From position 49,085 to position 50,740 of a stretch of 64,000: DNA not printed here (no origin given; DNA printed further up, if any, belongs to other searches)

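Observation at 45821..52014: TAXI-TRAP importer + UbiD-family decarboxylase + acyl-CoA ligase cluster, with a ThDP-enzyme gene reduced to a 134-aa stub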

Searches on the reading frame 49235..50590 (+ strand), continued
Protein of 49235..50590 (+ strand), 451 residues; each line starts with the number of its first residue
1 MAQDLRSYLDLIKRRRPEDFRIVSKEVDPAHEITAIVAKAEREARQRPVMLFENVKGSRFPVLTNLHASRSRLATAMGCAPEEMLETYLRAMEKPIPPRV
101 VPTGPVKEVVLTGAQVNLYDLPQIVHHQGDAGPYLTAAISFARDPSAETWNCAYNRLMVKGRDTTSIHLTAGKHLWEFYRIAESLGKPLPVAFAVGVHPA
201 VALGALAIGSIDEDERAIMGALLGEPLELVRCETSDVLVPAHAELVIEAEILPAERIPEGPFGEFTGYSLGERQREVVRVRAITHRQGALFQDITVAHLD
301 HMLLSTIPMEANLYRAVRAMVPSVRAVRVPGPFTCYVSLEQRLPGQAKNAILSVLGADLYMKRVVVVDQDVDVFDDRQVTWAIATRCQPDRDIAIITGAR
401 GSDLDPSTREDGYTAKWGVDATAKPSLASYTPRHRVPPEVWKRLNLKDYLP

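Call 48: get_annotated_region(hit=H9, flank=8000)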
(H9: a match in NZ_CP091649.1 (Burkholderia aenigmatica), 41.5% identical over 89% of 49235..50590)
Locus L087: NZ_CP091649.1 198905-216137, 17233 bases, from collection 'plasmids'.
description: Burkholderia aenigmatica strain CMCC(B)23010 plasmid unnamed, complete sequence
organism: Burkholderia aenigmatica (NCBI taxid 2015348)
taxonomy: Bacteria; Pseudomonadota; Betaproteobacteria; Burkholderiales; Burkholderiaceae; Burkholderia; Burkholderia aenigmatica
host: -; source: -; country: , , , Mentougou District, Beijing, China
typing (MOB-suite, as given by PLSDB): non-mobilizable; replicon rep_cluster_526; mating-pair formation MPF_T
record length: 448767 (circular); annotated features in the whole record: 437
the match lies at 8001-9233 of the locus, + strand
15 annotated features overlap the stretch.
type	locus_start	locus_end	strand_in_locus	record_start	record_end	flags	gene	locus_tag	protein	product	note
CDS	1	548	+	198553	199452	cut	-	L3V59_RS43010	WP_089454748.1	carbon-nitrogen hydrolase family protein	-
CDS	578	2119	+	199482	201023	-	-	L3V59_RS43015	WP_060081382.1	amidohydrolase family protein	-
CDS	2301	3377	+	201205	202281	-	-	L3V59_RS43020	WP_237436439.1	M20/M25/M40 family metallo-hydrolase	-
CDS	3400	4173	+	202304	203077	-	-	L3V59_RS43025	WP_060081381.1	aspartate/glutamate racemase family protein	-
CDS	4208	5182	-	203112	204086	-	-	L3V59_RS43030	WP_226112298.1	XdhC family protein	-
CDS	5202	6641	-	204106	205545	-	-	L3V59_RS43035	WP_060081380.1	aldehyde dehydrogenase family protein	-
CDS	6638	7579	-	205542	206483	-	-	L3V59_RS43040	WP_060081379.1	LysR family transcriptional regulator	GO:0006355 - regulation of DNA-templated transcription [Evidence IEA]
CDS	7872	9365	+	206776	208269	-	-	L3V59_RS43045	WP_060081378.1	UbiD family decarboxylase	-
CDS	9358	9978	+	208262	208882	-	-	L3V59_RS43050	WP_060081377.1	UbiX family flavin prenyltransferase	-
CDS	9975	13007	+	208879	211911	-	-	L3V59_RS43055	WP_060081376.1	molybdopterin cofactor-binding domain-containing protein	-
CDS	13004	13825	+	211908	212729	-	-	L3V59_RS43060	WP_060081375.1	FAD binding domain-containing protein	-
CDS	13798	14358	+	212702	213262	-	-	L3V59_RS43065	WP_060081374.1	(2Fe-2S)-binding protein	-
CDS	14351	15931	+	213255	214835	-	-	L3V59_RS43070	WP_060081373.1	AMP-binding protein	-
CDS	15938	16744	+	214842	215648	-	-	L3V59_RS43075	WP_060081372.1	enoyl-CoA hydratase/isomerase family protein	-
CDS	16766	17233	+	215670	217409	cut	-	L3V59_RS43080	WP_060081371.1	GMC family oxidoreductase N-terminal domain-containing protein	-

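Call 51: search_solved_structures(query=L022:8975-9991:+, max_evalue=0.00001)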
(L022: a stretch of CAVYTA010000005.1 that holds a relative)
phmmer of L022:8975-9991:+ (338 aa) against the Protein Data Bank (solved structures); distinct sequences matched with E-value up to 0.00001: 30.
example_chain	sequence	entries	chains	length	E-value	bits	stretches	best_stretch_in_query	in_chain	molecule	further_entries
8sm7_A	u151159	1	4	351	5.8e-34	121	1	52-336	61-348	Amidohydrolase 2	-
8sm9_F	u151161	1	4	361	3.9e-30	108.4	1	90-337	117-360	Amidohydrolase 2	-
8sm8_G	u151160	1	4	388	1.4e-23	86.8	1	92-337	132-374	Putative amidohydrolase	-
6omp_A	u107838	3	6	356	3e-23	85.8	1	59-309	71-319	PtmU3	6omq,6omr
8sm6_A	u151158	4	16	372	8e-23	84.3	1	86-336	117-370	Amidohydrolase family protein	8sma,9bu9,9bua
6m1w_B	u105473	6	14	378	1.4e-20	77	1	86-310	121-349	Amidohydrolase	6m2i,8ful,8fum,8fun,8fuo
4icm_A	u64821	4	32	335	2.7e-17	66.1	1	47-336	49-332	5-carboxyvanillate decarboxylase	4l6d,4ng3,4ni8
4ign_A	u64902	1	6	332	1.2e-15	60.7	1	48-326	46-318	2-amino-3-carboxymuconate-6-semialdehyde decarboxylase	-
4igm_A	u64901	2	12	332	1.6e-15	60.3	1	53-326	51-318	2-amino-3-carboxymuconate-6-semialdehyde decarboxylase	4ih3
4ofc_A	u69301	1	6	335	1.7e-15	60.3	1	53-326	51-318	2-amino-3-carboxymuconate-6-semialdehyde decarboxylase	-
2wm1_A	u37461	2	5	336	1.7e-15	60.2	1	53-326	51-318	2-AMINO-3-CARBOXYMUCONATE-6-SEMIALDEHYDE DECARBOXYLASE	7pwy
2dvt_A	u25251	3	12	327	1.1e-14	57.6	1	36-336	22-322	Thermophilic reversible gamma-resorcylate decarboxylase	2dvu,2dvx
6m1w_A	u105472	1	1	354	3.2e-14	56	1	72-312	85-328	Amidohydrolase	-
6m2i_A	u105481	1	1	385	4.1e-14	55.7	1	73-312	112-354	Amidohydrolase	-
8ful_A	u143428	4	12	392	4.4e-14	55.6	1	73-312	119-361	Amidohydrolase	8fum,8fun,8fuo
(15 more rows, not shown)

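Call 52: search_protein_families(library=pfam, proteins=[L038:3937-4848:+, L038:8422-9300:+, L038:9303-10001:+, L038:13268-14011:+, L038:12491-13354:-, L038:13442-14449:-, L038:14462-15403:-, L038:15366-16502:+, L038:755-3733:-, L038:542-3328:+], max_evalue=0.001)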
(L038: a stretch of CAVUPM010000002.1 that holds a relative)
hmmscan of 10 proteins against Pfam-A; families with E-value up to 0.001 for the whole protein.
L038:3937-4848:+ (303 aa): 0 families

L038:8422-9300:+ (292 aa): 0 families

L038:9303-10001:+ (232 aa): 1 family
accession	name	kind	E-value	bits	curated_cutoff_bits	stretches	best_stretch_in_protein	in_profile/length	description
PF03741.22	TerC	-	3.5e-48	164.1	27.8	1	11-183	2-177/178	Integral membrane protein TerC family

L038:13268-14011:+ (247 aa): 1 family
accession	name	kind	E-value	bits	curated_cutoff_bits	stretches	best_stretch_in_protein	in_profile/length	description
PF01988.24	VIT1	-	1.7e-64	218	28.1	1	32-239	1-213/214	VIT family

L038:12491-13354:- (287 aa): 0 families

L038:13442-14449:- (335 aa): 0 families

L038:14462-15403:- (313 aa): 0 families

L038:15366-16502:+ (378 aa): 0 families

L038:755-3733:- (992 aa): 8 families
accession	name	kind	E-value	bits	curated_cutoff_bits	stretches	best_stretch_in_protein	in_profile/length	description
PF02518.31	HATPase_c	-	2.7e-29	102.3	26.4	1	878-984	2-110/111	Histidine kinase-, DNA gyrase B-, and HSP90-like ATPase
PF08448.16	PAS_4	-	8.3e-15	55.4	23.1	1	645-754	1-109/110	PAS fold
PF00512.31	HisKA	-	7.8e-12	45.5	26.9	1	769-831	2-62/66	His Kinase A (phospho-acceptor) domain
PF00989.32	PAS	-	7.3e-11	42.5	22.6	1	641-749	3-112/113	PAS fold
PF13426.13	PAS_9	-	1.2e-10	42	27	1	650-752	2-103/103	PAS domain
PF13581.12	HATPase_c_2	-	8e-09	36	27.4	1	873-980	23-126/127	Histidine kinase-like ATPase domain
PF13188.13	PAS_8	-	0.0001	22.5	21.8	1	640-690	2-49/65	PAS domain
PF14501.12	HATPase_c_5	-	0.00036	20.9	22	1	882-970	6-91/102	GHKL domain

L038:542-3328:+ (928 aa): 0 families

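Call 65: search_dna_similar(query=window:49235-50590:+, collection=plasmids, mode=protein, max_rows=45, max_evalue=1e-20, rows=spread)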
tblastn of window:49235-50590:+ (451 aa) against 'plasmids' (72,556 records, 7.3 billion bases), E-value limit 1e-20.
Records with a match: 398; places in all: 431; records where one place covers at least 80% of the query: 368.
Best place of each record, by identity: <60% 398.
By first word of the organism name: Sinorhizobium 98; Agrobacterium 23; Paracoccus 19; Ensifer 19; Pantoea 16; Paraburkholderia 13; Klebsiella 11; Rahnella 11; Streptomyces 11; Escherichia 10; and 62 more.
By predicted mobility (MOB-suite, as given by PLSDB): non-mobilizable 248; mobilizable 82; conjugative 68.
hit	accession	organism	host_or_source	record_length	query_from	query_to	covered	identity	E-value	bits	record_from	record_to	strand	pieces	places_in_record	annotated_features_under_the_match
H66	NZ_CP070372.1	Paracoccus methylovorus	whole organism,grassland soil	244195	2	427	94%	40.2%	3e-83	286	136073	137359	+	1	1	UbiD family decarboxylase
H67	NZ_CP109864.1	Paracoccus aminovorans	bacteria,human fecal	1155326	1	427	95%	38.7%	1e-79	276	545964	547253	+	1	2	record has no annotation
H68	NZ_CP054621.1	Azospirillum oryzae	cell culture,soil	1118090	2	422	93%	39.0%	8e-65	233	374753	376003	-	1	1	record has no annotation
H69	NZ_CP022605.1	Ochrobactrum quorumnocens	cell culture,rhizosphere of potato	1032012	3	427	94%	38.0%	5e-77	268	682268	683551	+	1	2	record has no annotation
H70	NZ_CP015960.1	Paraburkholderia caribensis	Mimosa,single cell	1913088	31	422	87%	40.3%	2e-68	243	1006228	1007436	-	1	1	none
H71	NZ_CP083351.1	Ensifer adhaerens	cell culture,The sample was isolated ...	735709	3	443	98%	35.1%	4e-78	271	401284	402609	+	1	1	UbiD family decarboxylase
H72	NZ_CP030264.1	Ensifer adhaerens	Zea mays,whole organism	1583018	3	443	98%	34.8%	3e-75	263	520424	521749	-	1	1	none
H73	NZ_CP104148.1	Sinorhizobium medicae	Trigonella foenum-graecum,cell culture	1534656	2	433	96%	35.1%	3e-73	257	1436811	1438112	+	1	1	none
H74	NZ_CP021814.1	Sinorhizobium meliloti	Medicago truncatula,Single Cell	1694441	2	433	96%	35.1%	8e-72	253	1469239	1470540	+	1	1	none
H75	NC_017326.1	Sinorhizobium meliloti SM11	-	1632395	2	433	96%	35.1%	2e-71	252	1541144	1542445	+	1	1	none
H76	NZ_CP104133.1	Sinorhizobium sp. K101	Phaseolus vulgaris,cell ...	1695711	2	433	96%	34.9%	2e-72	255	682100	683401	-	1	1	none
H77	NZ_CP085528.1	Sinorhizobium meliloti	Medicago,cell culture,lupulina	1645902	2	433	96%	34.9%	1e-71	253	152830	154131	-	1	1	none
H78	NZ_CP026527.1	Sinorhizobium meliloti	Medicago sativa L. subsp. ambigua,Cell ...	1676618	2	433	96%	34.9%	7e-71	251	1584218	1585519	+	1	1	none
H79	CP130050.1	Sinorhizobium meliloti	Medicago,Cell culture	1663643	2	433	96%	34.6%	4e-71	251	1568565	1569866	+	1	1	UbiD family decarboxylase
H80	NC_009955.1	Dinoroseobacter shibae DFL 12 = DSM 16493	-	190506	62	439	84%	39.0%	3e-60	219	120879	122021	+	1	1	UbiD family decarboxylase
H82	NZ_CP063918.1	Klebsiella variicola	Human fecal samples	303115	4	451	99%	32.4%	5e-39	157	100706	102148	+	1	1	UbiD family decarboxylase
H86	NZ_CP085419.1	Priestia megaterium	single cell,soil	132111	3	444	98%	32.0%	5e-48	184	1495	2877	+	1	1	non-oxidative hydroxyarylic acid decarboxylases subunit C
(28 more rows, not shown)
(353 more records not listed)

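Call 66: get_annotated_region(hit=H86, flank=1500)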
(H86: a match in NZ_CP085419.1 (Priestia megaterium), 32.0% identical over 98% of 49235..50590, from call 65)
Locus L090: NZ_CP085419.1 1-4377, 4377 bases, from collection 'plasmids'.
description: Priestia megaterium strain CK7 plasmid unnamed4, complete sequence
organism: Priestia megaterium (NCBI taxid 1404)
taxonomy: Bacteria; Bacillota; Bacilli; Bacillales; Bacillaceae; Priestia; Priestia megaterium
host: -; source: single cell,soil; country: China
typing (MOB-suite, as given by PLSDB): non-mobilizable; replicon rep_cluster_385
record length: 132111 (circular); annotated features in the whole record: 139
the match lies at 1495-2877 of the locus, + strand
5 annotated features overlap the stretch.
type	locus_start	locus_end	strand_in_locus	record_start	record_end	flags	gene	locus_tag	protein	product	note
CDS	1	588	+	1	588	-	-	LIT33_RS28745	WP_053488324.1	non-oxidative hydroxyarylic acid decarboxylases subunit B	-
CDS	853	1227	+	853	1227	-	-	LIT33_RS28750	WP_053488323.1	hypothetical protein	-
CDS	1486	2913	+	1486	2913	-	-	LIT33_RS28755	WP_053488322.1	non-oxidative hydroxyarylic acid decarboxylases subunit C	-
CDS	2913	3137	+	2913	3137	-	-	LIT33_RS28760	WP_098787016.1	non-oxidative hydroxyarylic acid decarboxylases subunit D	-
CDS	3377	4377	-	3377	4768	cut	-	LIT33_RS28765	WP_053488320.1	MFS transporter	-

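Call 67: get_annotated_region(hit=H82, flank=3000)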
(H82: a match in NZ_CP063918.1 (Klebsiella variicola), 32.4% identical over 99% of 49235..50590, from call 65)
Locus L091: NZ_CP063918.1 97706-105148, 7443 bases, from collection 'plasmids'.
description: Klebsiella variicola strain BM374-1 plasmid pBM374-1, complete sequence
organism: Klebsiella variicola (NCBI taxid 244366)
taxonomy: Bacteria; Pseudomonadota; Gammaproteobacteria; Enterobacterales; Enterobacteriaceae; Klebsiella; Klebsiella variicola
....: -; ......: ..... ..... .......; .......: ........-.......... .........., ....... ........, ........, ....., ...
typing (MOB-suite, as given by PLSDB): non-mobilizable
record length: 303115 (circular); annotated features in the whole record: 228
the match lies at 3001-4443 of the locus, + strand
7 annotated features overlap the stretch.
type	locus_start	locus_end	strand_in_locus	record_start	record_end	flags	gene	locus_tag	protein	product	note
CDS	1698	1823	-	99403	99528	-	-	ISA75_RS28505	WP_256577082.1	hypothetical protein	-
CDS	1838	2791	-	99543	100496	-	-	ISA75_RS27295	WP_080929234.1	LysR substrate-binding domain-containing protein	-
CDS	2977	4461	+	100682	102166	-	-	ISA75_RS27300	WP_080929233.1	UbiD family decarboxylase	-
CDS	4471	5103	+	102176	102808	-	-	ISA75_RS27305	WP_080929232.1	UbiX family flavin prenyltransferase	-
CDS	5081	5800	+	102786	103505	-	-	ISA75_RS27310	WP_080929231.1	DUF554 domain-containing protein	-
CDS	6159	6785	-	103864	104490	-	-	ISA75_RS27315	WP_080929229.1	histidine phosphatase family protein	-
CDS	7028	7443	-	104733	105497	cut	-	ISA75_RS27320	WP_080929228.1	DUF3658 domain-containing protein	-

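Call 68: get_annotated_region(hit=H71, flank=6000)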
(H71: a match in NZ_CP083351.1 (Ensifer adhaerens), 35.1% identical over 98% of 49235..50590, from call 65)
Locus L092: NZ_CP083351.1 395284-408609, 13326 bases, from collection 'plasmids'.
description: Ensifer adhaerens strain W2-B9 plasmid p1, complete sequence
organism: Ensifer adhaerens (NCBI taxid 106592)
taxonomy: Bacteria; Pseudomonadota; Alphaproteobacteria; Hyphomicrobiales; Rhizobiaceae; Ensifer; Ensifer adhaerens
host: -; source: cell culture,The sample was isolated from cell culture after 9 month of microevolution experiment; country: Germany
typing (MOB-suite, as given by PLSDB): non-mobilizable; mating-pair formation MPF_T
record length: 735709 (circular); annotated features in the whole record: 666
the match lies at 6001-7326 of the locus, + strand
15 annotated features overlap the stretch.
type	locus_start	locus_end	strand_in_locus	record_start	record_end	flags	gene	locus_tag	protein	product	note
CDS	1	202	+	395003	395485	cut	-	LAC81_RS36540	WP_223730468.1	(2Fe-2S)-binding protein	-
CDS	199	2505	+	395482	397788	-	-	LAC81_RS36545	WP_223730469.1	xanthine dehydrogenase family protein molybdopterin-binding subunit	-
CDS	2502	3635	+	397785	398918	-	-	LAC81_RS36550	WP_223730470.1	GTP-binding protein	-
CDS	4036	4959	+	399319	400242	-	-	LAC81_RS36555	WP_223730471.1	amidohydrolase family protein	-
CDS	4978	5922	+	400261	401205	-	-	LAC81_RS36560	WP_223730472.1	amidohydrolase family protein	-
CDS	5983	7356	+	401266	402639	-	-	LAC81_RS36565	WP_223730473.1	UbiD family decarboxylase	-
CDS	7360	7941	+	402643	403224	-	-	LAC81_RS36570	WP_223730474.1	UbiX family flavin prenyltransferase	-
CDS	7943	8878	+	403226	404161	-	-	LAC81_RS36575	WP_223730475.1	XdhC family protein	-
CDS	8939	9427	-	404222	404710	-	-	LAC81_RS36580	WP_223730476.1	GNAT family N-acetyltransferase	-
CDS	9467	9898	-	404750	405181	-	-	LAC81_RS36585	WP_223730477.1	gamma-glutamyltransferase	-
CDS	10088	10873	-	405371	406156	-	-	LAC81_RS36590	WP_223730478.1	L,D-transpeptidase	GO:0018104 - peptidoglycan-protein cross-linking [Evidence IEA]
CDS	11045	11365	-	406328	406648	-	-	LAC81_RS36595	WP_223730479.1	ATPase inhibitor subunit zeta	-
CDS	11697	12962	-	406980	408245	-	-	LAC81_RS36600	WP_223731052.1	alpha/beta hydrolase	-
CDS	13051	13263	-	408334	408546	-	-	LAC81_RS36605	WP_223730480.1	hypothetical protein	-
CDS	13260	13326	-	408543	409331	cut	-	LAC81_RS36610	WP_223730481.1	DUF2092 domain-containing protein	-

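Call 74: find_encoding_contigs(protein=P0050, flank=10000, max_places=1)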
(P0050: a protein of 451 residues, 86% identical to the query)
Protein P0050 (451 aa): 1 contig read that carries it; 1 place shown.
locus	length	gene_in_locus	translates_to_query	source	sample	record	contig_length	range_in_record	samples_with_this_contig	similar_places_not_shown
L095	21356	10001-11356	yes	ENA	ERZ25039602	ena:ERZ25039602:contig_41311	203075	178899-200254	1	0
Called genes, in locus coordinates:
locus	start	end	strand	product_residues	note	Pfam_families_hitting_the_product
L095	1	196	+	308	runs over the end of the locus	-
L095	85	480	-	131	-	PF00456:Transketolase_N (weak)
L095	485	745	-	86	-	-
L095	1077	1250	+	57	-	-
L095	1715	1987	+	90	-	-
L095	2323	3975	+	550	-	PF00496:SBP_bac_5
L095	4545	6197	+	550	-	PF00496:SBP_bac_5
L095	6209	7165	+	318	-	PF19300:BPD_transp_1_N, PF00528:BPD_transp_1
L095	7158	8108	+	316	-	PF12911:OppC_N, PF00528:BPD_transp_1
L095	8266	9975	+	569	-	PF02776:TPP_enzyme_N, PF00205:TPP_enzyme_M, PF02775:TPP_enzyme_C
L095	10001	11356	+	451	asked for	PF20695:UbiD_N, PF01977:UbiD, PF20696:UbiD_C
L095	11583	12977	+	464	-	PF00501:AMP-binding, PF13193:AMP-binding_C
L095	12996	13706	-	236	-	-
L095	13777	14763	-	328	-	PF00005:ABC_tran, PF08402:TOBE_2 (faint)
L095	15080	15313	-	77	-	PF24696:UGSC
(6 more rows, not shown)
